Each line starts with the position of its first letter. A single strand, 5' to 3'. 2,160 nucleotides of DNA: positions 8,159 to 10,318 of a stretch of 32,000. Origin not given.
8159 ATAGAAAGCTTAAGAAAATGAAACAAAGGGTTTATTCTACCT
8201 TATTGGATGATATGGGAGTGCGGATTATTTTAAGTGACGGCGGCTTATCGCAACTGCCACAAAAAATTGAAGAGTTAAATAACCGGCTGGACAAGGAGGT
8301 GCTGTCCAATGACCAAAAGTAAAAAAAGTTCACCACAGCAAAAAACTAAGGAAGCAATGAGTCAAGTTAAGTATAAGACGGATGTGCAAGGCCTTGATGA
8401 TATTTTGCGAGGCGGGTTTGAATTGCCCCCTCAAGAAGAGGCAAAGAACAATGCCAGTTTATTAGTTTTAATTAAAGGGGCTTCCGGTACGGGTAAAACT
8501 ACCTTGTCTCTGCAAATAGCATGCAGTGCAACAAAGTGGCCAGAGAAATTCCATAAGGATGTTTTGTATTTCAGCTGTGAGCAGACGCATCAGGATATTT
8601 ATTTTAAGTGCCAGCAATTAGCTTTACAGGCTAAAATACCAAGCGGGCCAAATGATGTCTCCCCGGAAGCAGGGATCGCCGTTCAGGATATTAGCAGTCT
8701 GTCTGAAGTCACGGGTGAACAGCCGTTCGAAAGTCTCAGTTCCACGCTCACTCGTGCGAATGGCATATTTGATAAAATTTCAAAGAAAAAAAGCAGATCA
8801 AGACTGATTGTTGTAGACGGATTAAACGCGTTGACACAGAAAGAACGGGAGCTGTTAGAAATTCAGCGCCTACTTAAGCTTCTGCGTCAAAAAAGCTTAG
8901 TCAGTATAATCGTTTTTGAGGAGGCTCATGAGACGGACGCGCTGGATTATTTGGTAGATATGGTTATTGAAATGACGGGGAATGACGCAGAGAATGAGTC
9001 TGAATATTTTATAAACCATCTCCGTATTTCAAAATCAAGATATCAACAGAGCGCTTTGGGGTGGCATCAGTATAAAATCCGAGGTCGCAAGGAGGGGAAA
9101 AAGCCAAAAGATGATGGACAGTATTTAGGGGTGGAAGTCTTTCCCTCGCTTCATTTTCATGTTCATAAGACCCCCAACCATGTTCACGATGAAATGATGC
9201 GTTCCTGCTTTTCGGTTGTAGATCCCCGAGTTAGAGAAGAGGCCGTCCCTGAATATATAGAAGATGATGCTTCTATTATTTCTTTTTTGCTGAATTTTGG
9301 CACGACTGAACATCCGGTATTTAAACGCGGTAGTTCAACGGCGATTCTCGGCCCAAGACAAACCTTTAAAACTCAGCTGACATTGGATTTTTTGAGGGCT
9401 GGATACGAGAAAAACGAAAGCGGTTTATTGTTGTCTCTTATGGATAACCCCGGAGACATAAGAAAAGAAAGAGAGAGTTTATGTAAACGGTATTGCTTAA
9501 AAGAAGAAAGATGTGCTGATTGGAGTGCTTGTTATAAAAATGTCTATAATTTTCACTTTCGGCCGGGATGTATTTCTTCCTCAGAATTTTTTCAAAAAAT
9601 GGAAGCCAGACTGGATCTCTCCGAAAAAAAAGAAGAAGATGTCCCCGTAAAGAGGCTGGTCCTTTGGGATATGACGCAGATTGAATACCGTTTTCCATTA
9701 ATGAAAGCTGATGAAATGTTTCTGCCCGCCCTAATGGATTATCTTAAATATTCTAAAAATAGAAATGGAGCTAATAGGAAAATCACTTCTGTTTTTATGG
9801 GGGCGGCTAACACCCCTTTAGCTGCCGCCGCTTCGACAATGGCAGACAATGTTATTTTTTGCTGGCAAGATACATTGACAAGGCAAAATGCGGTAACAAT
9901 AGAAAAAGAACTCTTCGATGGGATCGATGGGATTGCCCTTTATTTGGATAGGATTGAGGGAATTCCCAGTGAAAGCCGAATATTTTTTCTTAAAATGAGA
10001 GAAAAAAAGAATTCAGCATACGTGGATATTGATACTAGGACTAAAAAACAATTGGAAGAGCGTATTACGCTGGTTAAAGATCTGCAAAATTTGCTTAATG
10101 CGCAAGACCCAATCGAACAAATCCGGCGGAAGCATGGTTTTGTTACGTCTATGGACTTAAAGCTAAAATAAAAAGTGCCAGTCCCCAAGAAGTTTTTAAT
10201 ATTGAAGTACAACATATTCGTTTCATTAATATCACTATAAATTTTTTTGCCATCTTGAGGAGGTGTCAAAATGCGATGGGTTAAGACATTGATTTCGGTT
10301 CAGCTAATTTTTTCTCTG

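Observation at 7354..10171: Overlapping SIR2-like + double-domain KaiC-like ATPase operon: candidate undescribed NAD+-depleting defence system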

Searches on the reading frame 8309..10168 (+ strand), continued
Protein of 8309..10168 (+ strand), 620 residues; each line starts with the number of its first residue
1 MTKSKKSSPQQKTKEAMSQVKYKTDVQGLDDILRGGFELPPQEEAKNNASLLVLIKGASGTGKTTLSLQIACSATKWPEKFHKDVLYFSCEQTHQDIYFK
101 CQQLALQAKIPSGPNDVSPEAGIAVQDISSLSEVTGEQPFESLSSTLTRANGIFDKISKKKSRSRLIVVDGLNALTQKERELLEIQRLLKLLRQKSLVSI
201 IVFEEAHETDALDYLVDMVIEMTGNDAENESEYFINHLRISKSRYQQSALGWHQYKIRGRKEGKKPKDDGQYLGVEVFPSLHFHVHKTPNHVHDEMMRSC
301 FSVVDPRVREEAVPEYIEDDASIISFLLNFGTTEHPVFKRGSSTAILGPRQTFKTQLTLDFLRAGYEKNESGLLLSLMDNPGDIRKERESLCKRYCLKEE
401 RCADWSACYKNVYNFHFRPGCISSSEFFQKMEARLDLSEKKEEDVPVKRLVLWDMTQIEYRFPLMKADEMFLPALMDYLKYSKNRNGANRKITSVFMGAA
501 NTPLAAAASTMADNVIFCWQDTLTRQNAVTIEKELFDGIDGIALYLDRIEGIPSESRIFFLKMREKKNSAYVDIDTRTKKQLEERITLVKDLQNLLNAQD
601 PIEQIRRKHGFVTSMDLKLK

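Call 73: find_encoding_contigs(protein=P0037, flank=10000, max_places=2)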
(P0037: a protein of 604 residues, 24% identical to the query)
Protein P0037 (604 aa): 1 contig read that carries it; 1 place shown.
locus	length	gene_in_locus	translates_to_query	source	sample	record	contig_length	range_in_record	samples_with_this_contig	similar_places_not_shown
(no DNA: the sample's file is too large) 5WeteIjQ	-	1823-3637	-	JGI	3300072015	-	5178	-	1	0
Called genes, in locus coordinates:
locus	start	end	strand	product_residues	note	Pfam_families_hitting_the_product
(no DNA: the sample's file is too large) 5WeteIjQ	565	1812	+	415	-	PF24391:HD-CE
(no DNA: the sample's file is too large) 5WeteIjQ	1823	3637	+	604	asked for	PF06745:ATPase, PF04851:ResIII (faint), PF25199:nSTAND_NTPase5 (weak), PF05729:NACHT (faint)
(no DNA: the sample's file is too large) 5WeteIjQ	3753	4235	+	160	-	PF01867:Cas_Cas1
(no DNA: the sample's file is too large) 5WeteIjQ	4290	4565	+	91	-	PF09827:CRISPR_Cas2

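Call 74: find_encoding_contigs(protein=P0035, flank=10000, max_places=2)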
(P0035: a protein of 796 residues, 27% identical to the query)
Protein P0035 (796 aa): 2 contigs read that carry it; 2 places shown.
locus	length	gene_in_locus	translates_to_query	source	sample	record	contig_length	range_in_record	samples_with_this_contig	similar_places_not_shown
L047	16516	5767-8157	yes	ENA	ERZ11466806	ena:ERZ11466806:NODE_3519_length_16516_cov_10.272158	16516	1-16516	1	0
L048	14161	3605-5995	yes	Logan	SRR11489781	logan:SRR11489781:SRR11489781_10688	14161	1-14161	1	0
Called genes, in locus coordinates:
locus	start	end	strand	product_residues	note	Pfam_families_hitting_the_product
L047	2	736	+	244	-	?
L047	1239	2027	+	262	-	PF02357:NusG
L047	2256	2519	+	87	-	-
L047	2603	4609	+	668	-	PF13589:HATPase_c_3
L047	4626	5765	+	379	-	PF13289:SIR2_2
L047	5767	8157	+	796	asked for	-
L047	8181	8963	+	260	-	-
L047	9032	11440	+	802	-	-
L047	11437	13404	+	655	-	-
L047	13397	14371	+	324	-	-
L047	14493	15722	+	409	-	-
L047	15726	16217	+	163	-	-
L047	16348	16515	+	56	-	?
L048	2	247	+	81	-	?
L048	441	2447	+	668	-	PF13589:HATPase_c_3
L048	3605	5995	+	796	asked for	-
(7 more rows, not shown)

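Call 75: find_encoding_contigs(protein=P0036, flank=10000, max_places=2)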
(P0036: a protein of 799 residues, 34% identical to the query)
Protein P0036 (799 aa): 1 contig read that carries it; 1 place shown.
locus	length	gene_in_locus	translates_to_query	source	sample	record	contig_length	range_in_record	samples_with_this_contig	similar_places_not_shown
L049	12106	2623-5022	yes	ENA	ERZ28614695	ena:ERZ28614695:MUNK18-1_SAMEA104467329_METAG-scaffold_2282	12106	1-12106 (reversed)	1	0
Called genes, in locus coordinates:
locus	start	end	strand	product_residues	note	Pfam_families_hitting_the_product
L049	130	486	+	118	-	-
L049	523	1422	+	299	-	-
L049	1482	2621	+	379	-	PF13289:SIR2_2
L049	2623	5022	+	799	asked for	PF06745:ATPase (faint)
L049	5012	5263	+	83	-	-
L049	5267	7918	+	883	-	-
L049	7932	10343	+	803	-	PF00962:A_deaminase (weak)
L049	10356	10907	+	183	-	PF01725:Ham1p_like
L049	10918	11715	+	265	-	PF13289:SIR2_2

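Call 76: search_protein_families(library=padloc, proteins=[L049:5267-7915:+, L049:7932-10340:+, L049:10918-11712:+, L047:2603-4606:+, L045:12393-13805:+, L045:13814-16111:+, L047:9032-11437:+, L047:11437-13401:+, L044:6575-7786:+, L043:5149-8475:-], max_evalue=0.00001)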
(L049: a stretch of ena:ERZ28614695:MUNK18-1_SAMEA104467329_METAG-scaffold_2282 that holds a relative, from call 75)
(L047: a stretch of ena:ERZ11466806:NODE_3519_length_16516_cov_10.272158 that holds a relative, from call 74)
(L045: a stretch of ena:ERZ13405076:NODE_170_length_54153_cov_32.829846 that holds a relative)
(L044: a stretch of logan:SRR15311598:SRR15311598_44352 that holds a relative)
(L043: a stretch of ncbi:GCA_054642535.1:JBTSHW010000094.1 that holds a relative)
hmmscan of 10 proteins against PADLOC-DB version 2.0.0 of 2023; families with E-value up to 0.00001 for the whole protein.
L049:5267-7915:+ (883 aa): 1 family
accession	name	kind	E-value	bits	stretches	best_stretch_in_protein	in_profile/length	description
PDLC02216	RdrA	-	7.3e-15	52.4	1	48-296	58-291/900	-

L049:7932-10340:+ (803 aa): 3 families
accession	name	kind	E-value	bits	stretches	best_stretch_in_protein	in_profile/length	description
PDLC02218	RdrB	-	1.3e-26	91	2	474-576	475-588/855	-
PDLC02219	RdrB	-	7.7e-26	88.6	2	475-576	503-614/914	-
PDLC01908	CARF5--CARF_ADA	-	8.4e-10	36.1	1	695-768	485-558/605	-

L049:10918-11712:+ (265 aa): 8 families
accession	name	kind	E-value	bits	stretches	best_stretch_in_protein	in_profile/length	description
PDLC00407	ThsA1|ThsA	-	1.9e-27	94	1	3-232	9-229/478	STALD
PDLC00409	ThsA1|ThsA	-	2.4e-24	84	1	3-229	10-227/242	STALD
PDLC03856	LmuA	-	2.7e-19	67.7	1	3-246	4-249/433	-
PDLC04967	PDC-S25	-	4.2e-16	57.1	1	95-236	138-279/528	-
PDLC04968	PDC-S25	-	2.4e-12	44.6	1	107-213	143-246/517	-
PDLC04166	Dsr1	-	4.5e-12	42.5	1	5-205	14-218/1227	-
PDLC02184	Dsr2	-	3.7e-07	26.6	1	95-175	109-188/1222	-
PDLC04167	Dsr1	-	3.6e-06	23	1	13-219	20-237/1248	-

L047:2603-4606:+ (668 aa): 0 families

L045:12393-13805:+ (471 aa): 2 families
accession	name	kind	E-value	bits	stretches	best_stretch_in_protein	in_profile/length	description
PDLC05051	PDC-S60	-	1.7e-10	37.7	1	5-192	2-172/1027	-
PDLC00736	Effector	-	6e-07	26.8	1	3-116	2-108/561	Endonuclease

L045:13814-16111:+ (766 aa): 1 family
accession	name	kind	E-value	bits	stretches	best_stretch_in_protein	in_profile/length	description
PDLC03419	REase_II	-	1.8e-07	27.9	1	14-135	12-130/695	Type II restriction enzyme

L047:9032-11437:+ (802 aa): 0 families

L047:11437-13401:+ (655 aa): 0 families

L044:6575-7786:+ (404 aa): 0 families

L043:5149-8475:- (1109 aa): 0 families

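Call 93: predict_structure(alignment_id=A5)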
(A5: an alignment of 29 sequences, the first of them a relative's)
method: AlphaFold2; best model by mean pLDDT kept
length: 322 residues; sequences in the alignment: 29
mean_pLDDT: 84.0   pTM: 0.85
mean pLDDT of the five models: 84.0, 81.8, 81.3, 81.3, 80.1
residues with pLDDT >= 90: 111; 70-90: 177; 50-70: 30; < 50: 4
segments of 3 or more residues with pLDDT < 50: 191-194
pLDDT, mean of each block of 10 residues (from residue 1): 89 95 85 86 89 75 82 74 88 88 83 93 95 88 92 88 65 87 75 62 83 88 94 83 89 87 66 80 90 76 91 85 70
secondary structure, 60 per line:
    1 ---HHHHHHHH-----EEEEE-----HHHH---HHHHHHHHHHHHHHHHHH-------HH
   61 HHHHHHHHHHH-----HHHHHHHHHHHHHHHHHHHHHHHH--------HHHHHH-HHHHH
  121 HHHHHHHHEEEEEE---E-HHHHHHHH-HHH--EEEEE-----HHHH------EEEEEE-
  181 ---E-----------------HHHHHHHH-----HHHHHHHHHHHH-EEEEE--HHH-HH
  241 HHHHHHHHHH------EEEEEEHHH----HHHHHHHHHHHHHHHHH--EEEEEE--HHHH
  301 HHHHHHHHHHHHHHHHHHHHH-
elements in order: H4-11 E17-21 H27-30 H34-51 H59-71 H77-100 H109-114 H116-128 E129-134 H140-147 E154-158 H164-167 E174-179 H202-209 H215-226 E228-232 H239-250 E257-262 H270-286 E289-294 H297-321

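Call 95: fold_search(model_id=the predicted structure, library=pdb)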
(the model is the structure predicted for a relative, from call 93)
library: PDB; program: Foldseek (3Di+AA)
matches with E <= 10: 810; with E <= 0.001: 94
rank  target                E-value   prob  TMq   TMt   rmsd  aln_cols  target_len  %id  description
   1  8bto_A                6.3e-11  1.00  0.61  0.43   7.1       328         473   17  Helical structure of BcThsA in complex with 1''-3'gcADPR (released 2024-02-21)
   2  8btp_A                3.7e-10  1.00  0.61  0.43   6.7       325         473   17  Helical structure of BcThsA in complex with 1''-3'gc(etheno)ADPR (released 2024-02-21)
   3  9xvc_E                1.4e-09  1.00  0.66  0.78   3.6       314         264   16  Cryo-EM Helical Structure of the dITP-KomBC(H146N) Complex with NAD Fragments (released 2026-01-21)
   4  8zsf_A                1.7e-09  1.00  0.61  0.73   4.0       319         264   18  CryoEM Helical Structure of KomC (released 2025-12-10)
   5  7uxt_B                2.9e-09  1.00  0.60  0.43   5.0       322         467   18  Crystal structure of ligand-free SeThsA (released 2022-09-07)
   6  8ykf_B                3.9e-09  1.00  0.64  0.23   4.6       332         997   16  The DSR2-DSAD1 complex with DSAD1 on the opposite sides (released 2024-08-14)
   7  8wkn_B                6.2e-09  1.00  0.62  0.23   4.6       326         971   16  Cryo-EM structure of DSR2-DSAD1 (released 2024-05-01)
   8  8wyc_C                8.2e-09  1.00  0.58  0.67   5.3       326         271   15  Cryo-EM structure of DSR2 (H171A)-tube-NAD+ (partial) complex (released 2024-04-10)
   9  8k9a_B                8.7e-09  1.00  0.62  0.23   4.5       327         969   17  Cryo-EM structure of DSR2-DSAD1 state 2 (released 2024-05-01)
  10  8w56_A                9.2e-09  1.00  0.62  0.23   5.6       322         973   15  Cryo-EM structure of DSR2-DSAD1 state 1 (released 2024-05-01)
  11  8ygc_E                9.7e-09  1.00  0.61  0.70   5.4       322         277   16  The Dimer Structure of DSR2-SPR (released 2025-03-05)
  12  8k9a_C                1.1e-08  1.00  0.55  0.21   8.1       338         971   18  Cryo-EM structure of DSR2-DSAD1 state 2 (released 2024-05-01)
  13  8wc0_B                1.4e-08  1.00  0.52  0.37   7.8       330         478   17  Crystal structure of EcThsA (released 2024-09-18)
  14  8wyb_C                1.5e-08  1.00  0.63  0.23   5.2       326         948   16  Cryo-EM structure of DSR2 (H171A)-tube-NAD+ complex (released 2024-04-10)
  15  8yg1_C                1.6e-08  1.00  0.61  0.71   5.2       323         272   16  The Dimer Structure of DSR2 alone (released 2025-03-05)
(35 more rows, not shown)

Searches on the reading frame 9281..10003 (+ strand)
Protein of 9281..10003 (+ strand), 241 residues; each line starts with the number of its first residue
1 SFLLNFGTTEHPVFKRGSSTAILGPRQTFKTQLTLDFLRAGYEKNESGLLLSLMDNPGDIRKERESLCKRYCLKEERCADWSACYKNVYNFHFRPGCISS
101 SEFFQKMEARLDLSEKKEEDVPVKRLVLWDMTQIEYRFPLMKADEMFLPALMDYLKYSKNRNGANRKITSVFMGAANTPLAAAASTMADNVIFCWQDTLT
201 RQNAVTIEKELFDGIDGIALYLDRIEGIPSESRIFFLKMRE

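Call 62: search_solved_structures(query=A4, max_evalue=10, show_alignments=2)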
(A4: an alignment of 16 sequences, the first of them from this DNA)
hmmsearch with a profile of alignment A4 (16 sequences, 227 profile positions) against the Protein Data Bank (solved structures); distinct sequences matched with E-value up to 10: 23.
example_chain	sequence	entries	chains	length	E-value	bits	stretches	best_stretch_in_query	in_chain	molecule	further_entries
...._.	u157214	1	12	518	0.026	16.9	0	6-59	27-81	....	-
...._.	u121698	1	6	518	0.087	15.2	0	6-59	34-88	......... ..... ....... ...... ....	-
4o0m_A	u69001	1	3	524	0.09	15.1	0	6-59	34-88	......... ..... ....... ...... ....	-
5jwq_A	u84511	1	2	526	0.11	14.9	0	6-59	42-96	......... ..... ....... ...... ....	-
7p2y_A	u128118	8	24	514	0.18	14.1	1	11-66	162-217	ATP synthase subunit alpha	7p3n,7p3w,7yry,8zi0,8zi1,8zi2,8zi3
6q45_A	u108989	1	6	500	0.21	13.9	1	9-71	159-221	ATP synthase subunit alpha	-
4yk2_A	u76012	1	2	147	0.57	12.5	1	96-182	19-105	Bartonella effector protein (Bep) substrate of VirB T4SS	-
5jwo_A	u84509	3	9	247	0.92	11.8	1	6-59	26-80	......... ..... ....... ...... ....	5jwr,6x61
8jon_A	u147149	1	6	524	1.1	11.6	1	7-61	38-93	Circadian clock oscillator protein KaiC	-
1cnv_A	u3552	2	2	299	1.3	11.4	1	77-105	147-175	CONCANAVALIN B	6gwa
9nvl_A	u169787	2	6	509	1.3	11.4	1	9-68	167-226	ATPase Hybrid F1 with the ancestral core domains Chain A | ATPase hybrid F1 with the ancestral core domains alpha chains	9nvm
6caf_A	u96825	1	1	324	1.4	11.2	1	77-105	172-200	Concanavalin B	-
8zn6_F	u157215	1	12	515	1.6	11.1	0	9-60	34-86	KaiC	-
8dbs_A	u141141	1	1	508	1.6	11.1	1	9-65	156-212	ATP synthase subunit alpha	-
8dbq_B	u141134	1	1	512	1.6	11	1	9-65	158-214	ATP synthase subunit alpha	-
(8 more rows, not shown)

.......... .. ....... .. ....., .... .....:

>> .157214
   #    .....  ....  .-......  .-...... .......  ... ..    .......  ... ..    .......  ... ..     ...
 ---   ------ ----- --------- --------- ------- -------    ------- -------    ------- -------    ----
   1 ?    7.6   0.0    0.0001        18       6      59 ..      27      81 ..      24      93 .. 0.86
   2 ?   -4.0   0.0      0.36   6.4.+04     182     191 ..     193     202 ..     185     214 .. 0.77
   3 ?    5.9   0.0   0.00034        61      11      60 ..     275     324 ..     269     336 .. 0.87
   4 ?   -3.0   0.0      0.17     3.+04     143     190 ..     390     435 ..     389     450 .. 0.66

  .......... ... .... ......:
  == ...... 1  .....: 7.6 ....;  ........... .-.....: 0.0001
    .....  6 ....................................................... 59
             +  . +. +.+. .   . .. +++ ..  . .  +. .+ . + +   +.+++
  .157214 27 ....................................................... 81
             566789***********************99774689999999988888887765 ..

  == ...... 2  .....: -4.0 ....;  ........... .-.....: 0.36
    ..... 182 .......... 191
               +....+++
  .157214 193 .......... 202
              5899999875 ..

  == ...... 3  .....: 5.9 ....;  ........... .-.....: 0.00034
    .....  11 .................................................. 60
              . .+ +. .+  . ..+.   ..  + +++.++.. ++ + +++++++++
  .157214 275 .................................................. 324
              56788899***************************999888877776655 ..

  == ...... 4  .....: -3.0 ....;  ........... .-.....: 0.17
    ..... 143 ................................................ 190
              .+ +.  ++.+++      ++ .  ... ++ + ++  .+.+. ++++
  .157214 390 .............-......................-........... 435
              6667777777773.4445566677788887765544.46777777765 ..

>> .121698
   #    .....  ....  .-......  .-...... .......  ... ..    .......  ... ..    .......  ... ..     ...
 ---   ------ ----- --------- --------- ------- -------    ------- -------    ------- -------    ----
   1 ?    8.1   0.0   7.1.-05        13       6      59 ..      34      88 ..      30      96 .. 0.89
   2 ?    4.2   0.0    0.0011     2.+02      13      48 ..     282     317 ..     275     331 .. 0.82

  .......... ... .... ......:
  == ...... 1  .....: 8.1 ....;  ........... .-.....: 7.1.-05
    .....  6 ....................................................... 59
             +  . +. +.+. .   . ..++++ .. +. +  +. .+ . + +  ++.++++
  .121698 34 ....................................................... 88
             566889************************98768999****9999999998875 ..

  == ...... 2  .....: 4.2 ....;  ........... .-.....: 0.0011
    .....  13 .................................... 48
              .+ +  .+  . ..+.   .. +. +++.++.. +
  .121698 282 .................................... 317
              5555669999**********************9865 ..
